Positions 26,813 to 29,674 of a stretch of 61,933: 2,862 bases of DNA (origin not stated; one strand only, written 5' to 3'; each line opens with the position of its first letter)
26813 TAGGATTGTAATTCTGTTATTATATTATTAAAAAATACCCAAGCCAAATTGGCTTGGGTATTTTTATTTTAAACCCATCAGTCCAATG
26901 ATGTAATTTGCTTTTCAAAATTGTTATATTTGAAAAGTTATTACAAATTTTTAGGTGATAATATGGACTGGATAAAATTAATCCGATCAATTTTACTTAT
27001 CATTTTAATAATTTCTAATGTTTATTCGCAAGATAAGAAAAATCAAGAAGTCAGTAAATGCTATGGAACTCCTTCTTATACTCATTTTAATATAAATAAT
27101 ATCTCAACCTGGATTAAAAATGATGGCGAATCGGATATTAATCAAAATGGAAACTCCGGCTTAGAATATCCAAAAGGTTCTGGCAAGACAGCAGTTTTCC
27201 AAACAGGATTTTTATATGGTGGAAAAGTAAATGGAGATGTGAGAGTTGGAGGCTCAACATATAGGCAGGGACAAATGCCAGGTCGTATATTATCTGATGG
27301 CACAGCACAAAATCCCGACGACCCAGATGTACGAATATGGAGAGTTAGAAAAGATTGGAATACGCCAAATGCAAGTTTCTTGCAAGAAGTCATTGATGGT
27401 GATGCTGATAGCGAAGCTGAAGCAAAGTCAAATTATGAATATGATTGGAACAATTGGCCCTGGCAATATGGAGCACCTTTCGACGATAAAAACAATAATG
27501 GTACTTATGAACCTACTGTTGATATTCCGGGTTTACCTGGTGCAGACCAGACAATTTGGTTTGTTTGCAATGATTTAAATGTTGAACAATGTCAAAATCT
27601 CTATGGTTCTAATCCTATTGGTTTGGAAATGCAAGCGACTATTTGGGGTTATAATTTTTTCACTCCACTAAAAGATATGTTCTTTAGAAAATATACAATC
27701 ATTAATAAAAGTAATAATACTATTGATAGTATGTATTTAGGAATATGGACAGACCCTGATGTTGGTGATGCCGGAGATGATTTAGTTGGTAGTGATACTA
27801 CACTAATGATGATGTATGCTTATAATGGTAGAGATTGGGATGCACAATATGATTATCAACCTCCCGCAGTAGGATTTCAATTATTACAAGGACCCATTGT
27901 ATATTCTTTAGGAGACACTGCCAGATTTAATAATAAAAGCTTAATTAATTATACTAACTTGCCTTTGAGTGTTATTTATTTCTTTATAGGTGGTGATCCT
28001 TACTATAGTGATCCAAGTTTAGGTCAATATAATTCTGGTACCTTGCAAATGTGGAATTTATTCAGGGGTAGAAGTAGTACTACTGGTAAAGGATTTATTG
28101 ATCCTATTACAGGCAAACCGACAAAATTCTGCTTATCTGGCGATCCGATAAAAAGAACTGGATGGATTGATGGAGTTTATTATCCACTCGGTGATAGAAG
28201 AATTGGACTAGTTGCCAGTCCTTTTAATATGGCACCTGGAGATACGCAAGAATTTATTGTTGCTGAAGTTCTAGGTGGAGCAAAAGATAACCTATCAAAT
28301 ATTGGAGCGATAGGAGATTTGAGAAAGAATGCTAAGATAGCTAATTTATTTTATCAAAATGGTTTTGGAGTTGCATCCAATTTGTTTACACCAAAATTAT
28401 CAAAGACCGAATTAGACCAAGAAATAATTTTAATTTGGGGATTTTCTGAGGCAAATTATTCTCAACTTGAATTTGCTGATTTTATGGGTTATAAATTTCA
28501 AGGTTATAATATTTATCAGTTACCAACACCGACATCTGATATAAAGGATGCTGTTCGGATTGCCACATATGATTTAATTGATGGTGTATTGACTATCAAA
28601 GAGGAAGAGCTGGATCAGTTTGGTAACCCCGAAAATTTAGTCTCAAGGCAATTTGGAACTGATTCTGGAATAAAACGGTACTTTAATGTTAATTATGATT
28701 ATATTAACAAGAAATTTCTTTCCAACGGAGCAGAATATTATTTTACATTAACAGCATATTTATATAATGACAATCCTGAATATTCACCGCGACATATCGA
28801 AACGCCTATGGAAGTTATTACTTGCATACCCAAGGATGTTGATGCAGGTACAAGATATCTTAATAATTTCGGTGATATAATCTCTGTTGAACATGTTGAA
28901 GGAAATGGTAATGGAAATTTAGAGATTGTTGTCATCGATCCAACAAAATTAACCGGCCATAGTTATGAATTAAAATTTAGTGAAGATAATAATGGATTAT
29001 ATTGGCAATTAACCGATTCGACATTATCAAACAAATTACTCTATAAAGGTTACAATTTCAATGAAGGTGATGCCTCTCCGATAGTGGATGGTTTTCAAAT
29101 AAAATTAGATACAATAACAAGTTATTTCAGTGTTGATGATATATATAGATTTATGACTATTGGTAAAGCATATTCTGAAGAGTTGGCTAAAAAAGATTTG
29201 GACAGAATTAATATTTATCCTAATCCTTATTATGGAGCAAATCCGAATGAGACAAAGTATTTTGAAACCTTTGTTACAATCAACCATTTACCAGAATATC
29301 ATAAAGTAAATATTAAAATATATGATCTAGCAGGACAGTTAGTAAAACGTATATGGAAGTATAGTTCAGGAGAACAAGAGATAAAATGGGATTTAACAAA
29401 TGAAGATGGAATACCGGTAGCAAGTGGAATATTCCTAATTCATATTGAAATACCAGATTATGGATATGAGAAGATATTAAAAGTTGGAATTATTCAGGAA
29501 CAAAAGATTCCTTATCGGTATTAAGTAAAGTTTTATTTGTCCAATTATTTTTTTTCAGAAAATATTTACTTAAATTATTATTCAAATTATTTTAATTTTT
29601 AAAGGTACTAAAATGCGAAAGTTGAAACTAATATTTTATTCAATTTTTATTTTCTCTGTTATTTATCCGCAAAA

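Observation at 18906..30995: Five-gene outer-membrane block: TonB-dependent-type barrel, two paralogous T9SS-sorted giant proteins, a private PorV-like barrel and a GWxTD-like protein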

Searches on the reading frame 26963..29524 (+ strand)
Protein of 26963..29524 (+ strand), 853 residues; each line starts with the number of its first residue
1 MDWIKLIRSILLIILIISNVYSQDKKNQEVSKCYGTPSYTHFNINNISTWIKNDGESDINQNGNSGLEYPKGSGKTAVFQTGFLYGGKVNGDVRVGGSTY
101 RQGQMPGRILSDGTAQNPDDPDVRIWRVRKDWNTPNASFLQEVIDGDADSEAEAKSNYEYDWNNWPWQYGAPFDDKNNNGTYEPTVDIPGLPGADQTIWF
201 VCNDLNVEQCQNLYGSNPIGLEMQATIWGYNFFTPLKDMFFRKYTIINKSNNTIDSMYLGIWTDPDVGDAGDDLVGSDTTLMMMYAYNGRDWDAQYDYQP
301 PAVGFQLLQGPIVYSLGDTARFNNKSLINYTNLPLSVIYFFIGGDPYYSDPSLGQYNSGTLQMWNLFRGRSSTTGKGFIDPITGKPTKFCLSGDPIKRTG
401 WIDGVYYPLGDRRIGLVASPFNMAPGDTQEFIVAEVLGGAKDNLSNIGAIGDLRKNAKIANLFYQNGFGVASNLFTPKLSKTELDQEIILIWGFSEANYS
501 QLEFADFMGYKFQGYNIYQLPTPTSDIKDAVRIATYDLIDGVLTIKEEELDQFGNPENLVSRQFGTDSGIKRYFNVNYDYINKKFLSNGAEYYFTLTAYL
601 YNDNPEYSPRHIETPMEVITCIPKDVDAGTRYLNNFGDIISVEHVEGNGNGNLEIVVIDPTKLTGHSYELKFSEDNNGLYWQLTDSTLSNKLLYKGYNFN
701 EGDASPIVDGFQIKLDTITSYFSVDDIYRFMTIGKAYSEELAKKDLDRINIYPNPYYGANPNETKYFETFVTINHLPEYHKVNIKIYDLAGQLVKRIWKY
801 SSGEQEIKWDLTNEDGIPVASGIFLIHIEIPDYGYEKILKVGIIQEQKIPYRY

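Call 4: search_protein_families(library=pfam, proteins=[window:26963-29524:+], max_evalue=0.1)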
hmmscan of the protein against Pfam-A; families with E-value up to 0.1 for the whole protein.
window:26963-29524:+ (853 aa): 2 families
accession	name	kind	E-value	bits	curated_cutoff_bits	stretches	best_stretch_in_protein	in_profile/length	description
PF13860.13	FlgD_ig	-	7.4e-06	26.3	27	1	780-827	23-72/79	FlgD Ig-like domain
PF18962.6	Por_Secre_tail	-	0.052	14.3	27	1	766-829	12-63/75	Secretion system C-terminal sorting domain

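Call 5: search_protein_families(library=ncbifam, proteins=[window:26963-29524:+], max_evalue=0.1)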
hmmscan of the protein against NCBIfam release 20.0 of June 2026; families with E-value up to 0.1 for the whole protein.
window:26963-29524:+ (853 aa): 5 families
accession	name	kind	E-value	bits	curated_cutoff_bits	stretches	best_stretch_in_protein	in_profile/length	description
NF052228.1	T9SS_PorZ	equivalog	1.9e-09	36.5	260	1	742-844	666-756/757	type IX secretion system anionic LPS delivery protein PorZ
NF005176.1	PRK06655.1-1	equivalog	0.0001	22.3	230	1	773-831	90-150/197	flagellar hook assembly protein FlgD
TIGR04183.1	Por_Secre_tail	domain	0.00056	19.8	23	1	751-831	1-61/72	T9SS type A sorting domain-containing protein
NF009276.0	PRK12633.1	equivalog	0.009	15.7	383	1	765-832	114-183/234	flagellar basal body rod modification protein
TIGR04131.1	Bac_Flav_CTERM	domain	0.075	13.2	35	0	760-811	8-53/85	T9SS type B sorting domain-containing protein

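Call 18: find_related_loci(query=A1, collection=genome_contigs, flank=10000)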
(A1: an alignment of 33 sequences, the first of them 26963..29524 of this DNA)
Query A1 (853 aa) in genome_contigs; peptide patterns used: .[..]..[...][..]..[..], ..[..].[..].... (x = any residue, [..] = any of these).
599 stretches matched a pattern (row limit reached: there are more); 588 encode a relative of the query (tblastn E <= 1e-3); the best 80 are kept; 80 distinct loci.
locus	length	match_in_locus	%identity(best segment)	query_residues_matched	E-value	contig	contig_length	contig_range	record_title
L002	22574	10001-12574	47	4-853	0e+0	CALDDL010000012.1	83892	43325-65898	MAG TPA_asm: uncultured bacterium isolate SRR3330212_bin.56_CONCOCT_v1.1_MAG genome assembly, contig: ERZ724084.207, who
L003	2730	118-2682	47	9-853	0e+0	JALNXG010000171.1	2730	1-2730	MAG: Melioribacteraceae bacterium isolate SO_2016_LW3 bin 28 scaffold77817_LW162_2016, whole genome shotgun sequence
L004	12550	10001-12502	44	24-853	0e+0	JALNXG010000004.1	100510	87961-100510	MAG: Melioribacteraceae bacterium isolate SO_2016_LW3 bin 28 scaffold00305_LW162_2016, whole genome shotgun sequence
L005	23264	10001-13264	50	4-853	0e+0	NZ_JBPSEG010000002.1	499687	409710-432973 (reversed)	Melioribacter sp. Ez-97 2, whole genome shotgun sequence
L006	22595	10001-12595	45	2-850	0e+0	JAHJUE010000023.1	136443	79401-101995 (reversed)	MAG: Bacteroidetes bacterium isolate OS_PC_MetaG.mb.9 OS_PC_MetaG.mb.9_k141_359187, whole genome shotgun sequence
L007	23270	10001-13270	48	6-853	0e+0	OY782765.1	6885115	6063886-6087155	MAG: Melioribacteraceae bacterium isolate b49f5fa7-6043-4eb4-88a3-53a29b1f0925 genome assembly, chromosome: 1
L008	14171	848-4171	47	5-853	0e+0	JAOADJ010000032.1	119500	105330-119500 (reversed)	MAG: Melioribacteraceae bacterium isolate SKW230 k141_1160206, whole genome shotgun sequence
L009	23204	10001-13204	48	7-853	0e+0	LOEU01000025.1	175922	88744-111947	MAG: bacterium BRH_c32 isolate BRH_c32 BRHa_1005139, whole genome shotgun sequence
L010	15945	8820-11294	42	29-847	0e+0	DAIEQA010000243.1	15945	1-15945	MAG TPA_asm: Ignavibacteriales bacterium isolate clean1178 k141_3149909, whole genome shotgun sequence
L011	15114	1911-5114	48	7-853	0e+0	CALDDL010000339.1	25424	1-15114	MAG TPA_asm: uncultured bacterium isolate SRR3330212_bin.56_CONCOCT_v1.1_MAG genome assembly, contig: ERZ724084.1344, wh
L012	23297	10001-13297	49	4-853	0e+0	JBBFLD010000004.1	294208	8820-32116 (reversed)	MAG: Melioribacteraceae bacterium isolate Uz-U4-16 NODE_4_length_294208_cov_11.711404, whole genome shotgun sequence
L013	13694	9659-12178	42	10-849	0e+0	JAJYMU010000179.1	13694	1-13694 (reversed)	MAG: Bacteroidetes bacterium isolate DBS2-4.bin16 NODE_8093_length_13694_cov_1.16002, whole genome shotgun sequence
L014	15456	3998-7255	46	4-849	0e+0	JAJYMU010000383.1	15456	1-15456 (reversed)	MAG: Bacteroidetes bacterium isolate DBS2-4.bin16 NODE_6821_length_15456_cov_1.32305, whole genome shotgun sequence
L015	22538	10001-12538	40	10-850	0e+0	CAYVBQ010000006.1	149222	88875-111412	MAG TPA_asm: uncultured Melioribacter sp. isolate SRP302447_co1_415 genome assembly, contig: NODE_398_length_149222_cov_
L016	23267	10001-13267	49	4-853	0e+0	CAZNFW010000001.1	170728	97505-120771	MAG TPA_asm: uncultured Melioribacter sp. isolate binchicken_co30_13 genome assembly, contig: NODE_102_length_170728_cov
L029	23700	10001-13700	47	1-853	0e+0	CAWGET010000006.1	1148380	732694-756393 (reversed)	MAG: uncultured Melioribacteraceae bacterium isolate MFD01721.bin.1.80 genome assembly, contig: contig_39562, whole geno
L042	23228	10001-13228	43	1-853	0e+0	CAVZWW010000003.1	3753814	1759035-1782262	MAG: uncultured Bacteroidetes bacterium isolate MFD04716.bin.1.116 genome assembly, contig: contig_9349, whole genome sh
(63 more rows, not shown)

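Call 24: search_solved_structures(query=A1, max_evalue=1, show_alignments=2)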
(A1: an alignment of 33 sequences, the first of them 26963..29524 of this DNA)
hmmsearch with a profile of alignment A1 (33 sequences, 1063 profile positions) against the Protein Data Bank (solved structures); distinct sequences matched with E-value up to 1: 4.
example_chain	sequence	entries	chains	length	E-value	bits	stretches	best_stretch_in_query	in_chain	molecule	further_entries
5m11_A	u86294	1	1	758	0.18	13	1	958-1054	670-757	Immunoreactive 84kD antigen PG93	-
2a2m_A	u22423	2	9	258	0.19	12.9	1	89-187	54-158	hypothetical protein BT3146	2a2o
2ol8_O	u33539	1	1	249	0.41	11.8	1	643-822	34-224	Outer surface protein A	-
1nwb_A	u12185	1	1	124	0.47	11.6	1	595-667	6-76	Hypothetical protein AQ_1857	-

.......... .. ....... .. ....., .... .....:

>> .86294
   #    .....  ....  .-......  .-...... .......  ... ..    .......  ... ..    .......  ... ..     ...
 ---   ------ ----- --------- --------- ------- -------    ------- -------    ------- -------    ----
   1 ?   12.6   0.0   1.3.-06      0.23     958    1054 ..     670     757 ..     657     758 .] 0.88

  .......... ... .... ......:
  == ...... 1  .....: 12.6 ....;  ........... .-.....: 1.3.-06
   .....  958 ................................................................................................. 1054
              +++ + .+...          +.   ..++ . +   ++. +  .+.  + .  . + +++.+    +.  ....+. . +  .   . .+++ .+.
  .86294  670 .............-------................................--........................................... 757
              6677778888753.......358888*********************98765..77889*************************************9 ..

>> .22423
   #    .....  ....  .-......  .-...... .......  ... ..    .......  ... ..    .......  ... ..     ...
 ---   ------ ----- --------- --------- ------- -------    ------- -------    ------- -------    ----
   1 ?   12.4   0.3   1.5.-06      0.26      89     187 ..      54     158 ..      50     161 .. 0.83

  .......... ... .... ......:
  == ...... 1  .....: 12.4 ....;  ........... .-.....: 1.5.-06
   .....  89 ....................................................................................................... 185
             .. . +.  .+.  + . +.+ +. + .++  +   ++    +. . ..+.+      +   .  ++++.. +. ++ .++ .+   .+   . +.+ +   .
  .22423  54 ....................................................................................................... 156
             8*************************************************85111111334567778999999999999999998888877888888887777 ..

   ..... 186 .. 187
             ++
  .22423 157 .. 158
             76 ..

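Call 34: search_protein_families(library=pfam, proteins=[L042:1067-1957:+, L042:1961-5143:+, L042:5155-5925:+, L042:15168-18170:-, L042:18167-19183:-, L042:19191-20684:-, L029:2564-5839:+, L029:5841-6476:+, L029:15739-17373:+, L029:17821-20589:+], max_evalue=0.001)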
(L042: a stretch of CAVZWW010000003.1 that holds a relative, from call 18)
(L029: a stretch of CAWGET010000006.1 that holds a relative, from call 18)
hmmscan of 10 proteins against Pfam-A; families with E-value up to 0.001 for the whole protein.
L042:1067-1957:+ (296 aa): 2 families
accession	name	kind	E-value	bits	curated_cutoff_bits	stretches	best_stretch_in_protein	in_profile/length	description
PF04397.21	LytTR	-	5e-25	88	22.6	1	197-290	2-95/98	LytTr DNA-binding domain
PF00072.30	Response_reg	-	7.7e-05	23.3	30.2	1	37-136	11-111/111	Response regulator receiver domain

L042:1961-5143:+ (1060 aa): 4 families
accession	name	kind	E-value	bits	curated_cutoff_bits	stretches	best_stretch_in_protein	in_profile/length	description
PF07494.17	Reg_prop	-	6.9e-49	158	20.4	2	90-112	1-23/24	Two component regulator propeller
PF06580.19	His_kinase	-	1.9e-25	89.3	25.2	1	867-946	1-81/81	Histidine kinase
PF07495.19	Y_Y_Y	-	2.1e-16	60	26.6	1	756-810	2-56/65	Y_Y_Y domain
PF02518.31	HATPase_c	-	9.8e-11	42.5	26.4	1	964-1059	8-110/111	Histidine kinase-, DNA gyrase B-, and HSP90-like ATPase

L042:5155-5925:+ (256 aa): 2 families
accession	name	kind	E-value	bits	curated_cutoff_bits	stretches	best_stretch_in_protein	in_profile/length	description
PF00072.30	Response_reg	-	3.9e-27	95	30.2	1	7-114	2-110/111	Response regulator receiver domain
PF04397.21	LytTR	-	2.5e-24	85.8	22.6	1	157-252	2-97/98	LytTr DNA-binding domain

L042:15168-18170:- (1000 aa): 3 families
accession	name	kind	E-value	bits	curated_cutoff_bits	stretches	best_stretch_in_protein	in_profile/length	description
PF25275.1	Golvesin_C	-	2.5e-21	76.6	31.6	1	286-383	37-130/132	Golvesin C-terminal domain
PF00041.27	fn3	-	1.6e-05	25.4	25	1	615-690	14-81/84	Fibronectin type III domain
PF01520.23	Amidase_3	-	2.3e-05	24.9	27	1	465-586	69-172/174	N-acetylmuramoyl-L-alanine amidase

L042:18167-19183:- (338 aa): 1 family
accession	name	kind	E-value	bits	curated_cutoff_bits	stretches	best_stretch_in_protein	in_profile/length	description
PF00248.27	Aldo_ket_red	-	2.5e-50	171.6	24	1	31-330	1-289/291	Aldo/keto reductase family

L042:19191-20684:- (497 aa): 0 families

L029:2564-5839:+ (1091 aa): 5 families
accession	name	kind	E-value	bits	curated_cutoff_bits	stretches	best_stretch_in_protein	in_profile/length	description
PF07494.17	Reg_prop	-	2.3e-61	196.3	20.4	5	550-572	2-24/24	Two component regulator propeller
PF07495.19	Y_Y_Y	-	7.1e-17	61.5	26.6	1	764-829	1-65/65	Y_Y_Y domain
PF23748.1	Beta-prop_LRRK2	-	4.6e-14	52.6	26.9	0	496-532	271-307/359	LRRK2 beta propeller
PF02518.31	HATPase_c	-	8.1e-08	33.1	26.4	1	977-1061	4-106/111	Histidine kinase-, DNA gyrase B-, and HSP90-like ATPase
PF07730.19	HisKA_3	-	3.2e-06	28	24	1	869-931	3-65/68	Histidine kinase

L029:5841-6476:+ (211 aa): 4 families
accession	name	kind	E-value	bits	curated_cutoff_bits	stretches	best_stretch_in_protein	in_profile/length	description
PF00072.30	Response_reg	-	3.8e-21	75.8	30.2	1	4-116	1-111/111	Response regulator receiver domain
PF00196.25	GerE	-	2.5e-17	62.7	23.5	1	150-204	2-56/57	Bacterial regulatory proteins, luxR family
PF04545.22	Sigma70_r4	-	4.6e-05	23.3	24.1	1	150-193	4-48/50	Sigma-70, region 4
PF08281.18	Sigma70_r4_2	-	0.001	19.1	25.7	0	150-193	10-54/54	Sigma-70, region 4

L029:15739-17373:+ (544 aa): 4 families
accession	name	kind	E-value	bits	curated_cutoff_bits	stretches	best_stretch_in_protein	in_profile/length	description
PF13517.12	FG-GAP_3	-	1.8e-11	44.9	26.9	2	50-121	1-61/61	FG-GAP-like repeat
PF18962.6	Por_Secre_tail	-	2.6e-11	44.1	27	1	465-540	2-73/75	Secretion system C-terminal sorting domain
PF01839.29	FG-GAP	-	2.2e-09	37.4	22.1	0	103-122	2-21/37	FG-GAP repeat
PF16743.10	PliI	-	2.4e-05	24.4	27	0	277-307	49-79/123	Periplasmic lysozyme inhibitor of I-type lysozyme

L029:17821-20589:+ (922 aa): 6 families
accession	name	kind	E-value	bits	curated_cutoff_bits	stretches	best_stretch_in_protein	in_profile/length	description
PF00593.30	TonB_dep_Rec_b-barrel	-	2.5e-30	107.2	27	1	363-855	18-436/436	TonB dependent receptor-like, beta-barrel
PF13715.12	CarbopepD_reg_2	-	1.1e-22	80.3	32.2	1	29-117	1-88/88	CarboxypepD_reg-like domain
PF13620.12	CarboxypepD_reg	-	4e-20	72.4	32.3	1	29-105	2-81/82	Carboxypeptidase regulatory-like domain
PF07715.20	Plug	-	1.4e-13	51.7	23.9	1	126-223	3-107/107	TonB-dependent Receptor Plug Domain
PF17802.7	SpaA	-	0.00014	22.4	23.1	0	27-76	1-56/91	Prealbumin-like fold domain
PF09430.16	EMC7_beta-sandw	-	0.00071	20.2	26.6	0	44-100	9-62/122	ER membrane protein complex subunit 7, beta-sandwich domain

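Call 40: predict_structure(alignment_id=A1)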
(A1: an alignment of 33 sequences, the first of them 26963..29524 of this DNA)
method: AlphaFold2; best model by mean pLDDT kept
length: 853 residues; sequences in the alignment: 33
mean_pLDDT: 84.9   pTM: 0.66
mean pLDDT of the five models: 84.9, 83.5, 83.2, 82.6, 81.7
residues with pLDDT >= 90: 384; 70-90: 383; 50-70: 48; < 50: 38
segments of 3 or more residues with pLDDT < 50: 19-34, 754-767, 848-853
pLDDT, mean of each block of 10 residues (from residue 1): 70 62 30 59 89 91 87 89 96 93 91 91 90 80 79 90 94 90 93 90 94 93 95 76 96 96 90 91 93 89 96 94 89 95 88 93 95 90 88 84 85 94 96 95 87 89 75 71 93 84 78 93 79 91 78 63 84 94 85 91 70 83 88 91 88 90 92 88 91 77 84 77 89 88 88 49 49 86 90 89 80 82 89 89 61 31
secondary structure, 60 per line:
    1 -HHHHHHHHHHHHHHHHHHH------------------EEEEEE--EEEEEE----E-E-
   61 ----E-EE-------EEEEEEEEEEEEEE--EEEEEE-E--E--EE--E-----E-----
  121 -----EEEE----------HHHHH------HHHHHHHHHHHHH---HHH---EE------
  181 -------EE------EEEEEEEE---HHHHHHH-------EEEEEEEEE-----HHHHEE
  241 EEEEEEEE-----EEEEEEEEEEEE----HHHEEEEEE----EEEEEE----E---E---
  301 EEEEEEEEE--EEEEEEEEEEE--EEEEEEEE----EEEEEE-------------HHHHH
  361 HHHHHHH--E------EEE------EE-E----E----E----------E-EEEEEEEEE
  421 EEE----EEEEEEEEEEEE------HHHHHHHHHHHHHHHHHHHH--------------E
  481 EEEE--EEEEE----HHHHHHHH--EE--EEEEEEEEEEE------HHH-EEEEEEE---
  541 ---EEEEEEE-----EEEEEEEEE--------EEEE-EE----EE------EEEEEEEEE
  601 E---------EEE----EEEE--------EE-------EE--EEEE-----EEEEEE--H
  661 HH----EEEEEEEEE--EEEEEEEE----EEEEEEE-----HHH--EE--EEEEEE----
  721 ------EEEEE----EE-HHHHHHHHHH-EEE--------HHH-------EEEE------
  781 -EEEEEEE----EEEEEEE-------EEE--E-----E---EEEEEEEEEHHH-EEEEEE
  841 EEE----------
elements in order (helices of 4 or more, strands of 3 or more residues): H2-20 E39-44 E47-52 E76-89 E92-97 E126-129 H140-144 H151-163 E196-203 H207-213 E221-229 H235-238 E239-248 E254-265 E273-278 E283-288 E301-309 E312-322 E325-332 E337-342 H356-367 E377-379 E412-423 E428-439 H446-465 E480-484 E487-491 H496-503 E510-520 E531-537 E544-550 E556-564 E573-576 E592-601 E611-613 E618-621 E643-646 E652-657 E667-675 E678-685 E690-696 E711-716 E727-731 H739-748 E750-752 E771-774 E782-788 E793-799 E807-809 E822-830 E835-843

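Call 42: fold_search(model_id=the predicted structure, library=pdb)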
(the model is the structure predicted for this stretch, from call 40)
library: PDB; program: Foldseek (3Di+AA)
matches with E <= 10: 1267; with E <= 0.001: 96
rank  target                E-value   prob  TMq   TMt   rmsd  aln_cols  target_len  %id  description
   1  5m11                  7.1e-08  1.00  0.11  0.12  23.9       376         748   14  Structural and functional probing of PorZ, an essential bacterial surface component of the type-IX secretion system of h (released 2016-11-09)
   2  8v29_B                7.1e-08  0.99  0.10  0.14  30.7       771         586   10  Cryo-EM structure of human type I OSM receptor complex: model for full extracellular assembly (released 2024-11-20)
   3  6za2_A                8.0e-07  1.00  0.09  0.07  24.1       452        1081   12  Crystal structure of dimeric latent PorU from Porphyromonas gingivalis (released 2021-09-29)
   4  6mfa                  2.3e-06  1.00  0.09  0.19  20.7       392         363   10  Fragment of human fibronectin containing the 4th-7th type III domains (released 2019-09-18)
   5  7ptp_A                3.7e-06  0.90  0.11  0.13  27.3       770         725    9  In-situ structure of pentameric S-layer protein (released 2021-12-15)
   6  5e53_B                4.4e-06  1.00  0.08  0.21  24.1       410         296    8  Crystal structure of chicken CNTN1 FN1-FN3 domains (released 2016-08-31)
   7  5e53_C                7.4e-06  0.99  0.08  0.22  22.0       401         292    9  Crystal structure of chicken CNTN1 FN1-FN3 domains (released 2016-08-31)
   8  6xay_A                8.7e-06  1.00  0.09  0.25  26.3       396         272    8  Structure of a fragment of human fibronectin containing the 10th, 11th and 12th type III domains (released 2021-06-09)
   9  8ic6_A                9.1e-06  1.00  0.20  0.20  12.4       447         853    9  exo-beta-D-arabinanase ExoMA2 from Microbacterium arabinogalactanolyticum in complex with Tris (released 2023-08-16)
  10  7mrs_A                9.6e-06  0.99  0.08  0.20  23.7       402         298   12  Zebrafish CNTN4 APPb complex (released 2022-01-05)
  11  7mrn_A                1.1e-05  0.98  0.08  0.20  22.4       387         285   10  Mouse CNTN5 APP complex (released 2022-01-05)
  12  7mrk_D                1.1e-05  0.99  0.08  0.21  24.8       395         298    9  Chicken CNTN4 APP complex (released 2022-01-05)
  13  8rfe_A                1.5e-05  0.98  0.20  0.07  24.6      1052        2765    7  CgsiGP2 sample in nanodisc (released 2024-03-20)
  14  7mro                  1.9e-05  0.99  0.08  0.20  24.0       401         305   11  Zebrafish CNTN4 FN1-FN3 domains (released 2022-01-05)
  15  5e4s                  2.4e-05  0.97  0.08  0.20  22.2       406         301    9  Crystal structure of mouse CNTN4 FN1-FN3 domains (released 2016-08-31)
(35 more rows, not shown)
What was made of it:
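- On T9SS type A cargo: The modelled CTD fold gives PorZ and PorU as the top Foldseek hits (call 42).
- Foldseek's top hits for the whole model are PorZ (5m11) and PorU (6za2) (call 42). Foldseek hits include FN3 arrays and an archaeal S-layer protein (call 42).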

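Call 70: search_protein_families(library=pfam, alignment_id=A1, max_evalue=0.01)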
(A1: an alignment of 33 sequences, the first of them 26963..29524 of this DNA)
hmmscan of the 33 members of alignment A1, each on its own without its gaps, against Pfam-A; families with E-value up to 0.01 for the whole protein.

A. member 1, window:26963-29524:+ (853 aa): 1 family
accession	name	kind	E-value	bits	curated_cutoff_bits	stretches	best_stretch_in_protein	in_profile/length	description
PF13860.13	FlgD_ig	-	7.4e-06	26.3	27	1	780-827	23-72/79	FlgD Ig-like domain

B. families by the number of members that match (of 33 scanned): 4 families
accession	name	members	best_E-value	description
PF13860.13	FlgD_ig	14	7.4e-06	FlgD Ig-like domain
PF18962.6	Por_Secre_tail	5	0.002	Secretion system C-terminal sorting domain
PF21158.3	flgK_1st_1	2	5.2e-05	Flagellar hook-associated protein 1, D2-like domain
PF04729.19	ASF1_hist_chap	1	0.0034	ASF1 like histone chaperone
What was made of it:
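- No catalytic or binding signature was found (calls 4, 5, 70).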
